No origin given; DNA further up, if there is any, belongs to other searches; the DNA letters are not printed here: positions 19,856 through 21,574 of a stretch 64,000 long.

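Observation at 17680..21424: Tandem trio of secreted paralogs: MopE-like Cys motif plus a putative CHAP/NlpC-like Cys-His hydrolase, preceded by a truncated paralog lacking both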

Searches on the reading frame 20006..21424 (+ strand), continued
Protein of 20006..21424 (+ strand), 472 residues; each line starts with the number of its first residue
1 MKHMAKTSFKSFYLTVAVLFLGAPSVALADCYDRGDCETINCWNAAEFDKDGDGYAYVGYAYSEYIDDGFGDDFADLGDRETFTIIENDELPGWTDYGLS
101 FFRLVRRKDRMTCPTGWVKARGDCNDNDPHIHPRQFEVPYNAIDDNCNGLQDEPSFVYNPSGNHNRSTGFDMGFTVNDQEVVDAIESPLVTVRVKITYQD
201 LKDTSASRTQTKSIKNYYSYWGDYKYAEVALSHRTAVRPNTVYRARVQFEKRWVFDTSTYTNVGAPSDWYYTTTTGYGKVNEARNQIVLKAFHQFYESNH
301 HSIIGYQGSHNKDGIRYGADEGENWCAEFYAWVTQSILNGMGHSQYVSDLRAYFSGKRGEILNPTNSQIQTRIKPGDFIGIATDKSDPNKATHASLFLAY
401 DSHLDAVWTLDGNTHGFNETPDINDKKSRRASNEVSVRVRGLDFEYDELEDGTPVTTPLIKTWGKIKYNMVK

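Call 34: find_encoding_contigs(protein=P0002, flank=10000, max_places=2)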
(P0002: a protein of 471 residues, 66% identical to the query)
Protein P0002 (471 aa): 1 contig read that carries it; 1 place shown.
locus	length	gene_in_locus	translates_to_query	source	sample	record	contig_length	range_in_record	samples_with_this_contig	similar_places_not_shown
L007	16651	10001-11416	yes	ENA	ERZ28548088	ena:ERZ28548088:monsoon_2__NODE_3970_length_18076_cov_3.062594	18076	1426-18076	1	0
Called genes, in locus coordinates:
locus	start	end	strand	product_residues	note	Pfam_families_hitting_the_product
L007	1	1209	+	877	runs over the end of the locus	?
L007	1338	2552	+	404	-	PF05593:RHS_repeat (faint), PF25023:TEN_YD-shell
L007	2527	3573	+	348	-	-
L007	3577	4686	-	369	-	-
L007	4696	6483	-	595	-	PF00069:Pkinase, PF07714:PK_Tyr_Ser-Thr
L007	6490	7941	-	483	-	PF13458:Peripla_BP_6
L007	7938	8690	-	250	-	PF07719:TPR_2 (faint), PF13181:TPR_8 (faint)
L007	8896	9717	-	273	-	PF00106:adh_short, PF13561:adh_short_C2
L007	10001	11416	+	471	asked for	PF11617:Cu-binding_MopE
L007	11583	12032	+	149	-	-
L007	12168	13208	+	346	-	PF04188:Mannosyl_trans2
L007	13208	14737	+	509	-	-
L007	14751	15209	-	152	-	-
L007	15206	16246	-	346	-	PF00069:Pkinase, PF01636:APH (faint), PF07714:PK_Tyr_Ser-Thr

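Call 62: search_protein_families(library=phrogs, proteins=[P0023, P0024, P0028, P0030, P0032, P0033, P0034, P0010, P0013, P0016], max_evalue=0.01)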
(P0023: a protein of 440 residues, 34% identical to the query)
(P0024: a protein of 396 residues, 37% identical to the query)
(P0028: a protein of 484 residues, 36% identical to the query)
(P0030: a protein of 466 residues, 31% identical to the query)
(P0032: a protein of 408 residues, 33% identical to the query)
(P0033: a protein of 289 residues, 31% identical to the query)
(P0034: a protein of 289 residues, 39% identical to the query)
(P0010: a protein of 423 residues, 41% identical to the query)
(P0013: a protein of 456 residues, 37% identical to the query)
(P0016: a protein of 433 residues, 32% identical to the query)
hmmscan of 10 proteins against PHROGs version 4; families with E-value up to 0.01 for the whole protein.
P0023 (440 aa): 1 family
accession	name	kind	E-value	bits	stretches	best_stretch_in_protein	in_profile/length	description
phrog_15429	-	unknown function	0.0088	17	0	269-312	11-53/65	-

P0024 (396 aa): 0 families

P0028 (484 aa): 0 families

P0030 (466 aa): 1 family
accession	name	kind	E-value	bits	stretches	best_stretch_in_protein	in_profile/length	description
phrog_21357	-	lysis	2e-05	25.1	1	268-392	30-158/225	endolysin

P0032 (408 aa): 0 families

P0033 (289 aa): 0 families

P0034 (289 aa): 0 families

P0010 (423 aa): 2 families
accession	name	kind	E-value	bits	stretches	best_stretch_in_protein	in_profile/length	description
phrog_9589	-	lysis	2.8e-05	25.1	1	283-397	41-143/281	endolysin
phrog_21357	-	lysis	0.0022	18.5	1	285-387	31-133/225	endolysin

P0013 (456 aa): 2 families
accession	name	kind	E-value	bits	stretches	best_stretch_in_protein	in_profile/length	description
phrog_21357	-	lysis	1.6e-05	25.5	1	312-413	30-130/225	endolysin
phrog_21825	-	lysis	0.003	18.1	1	371-412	94-134/289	endolysin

P0016 (433 aa): 0 families
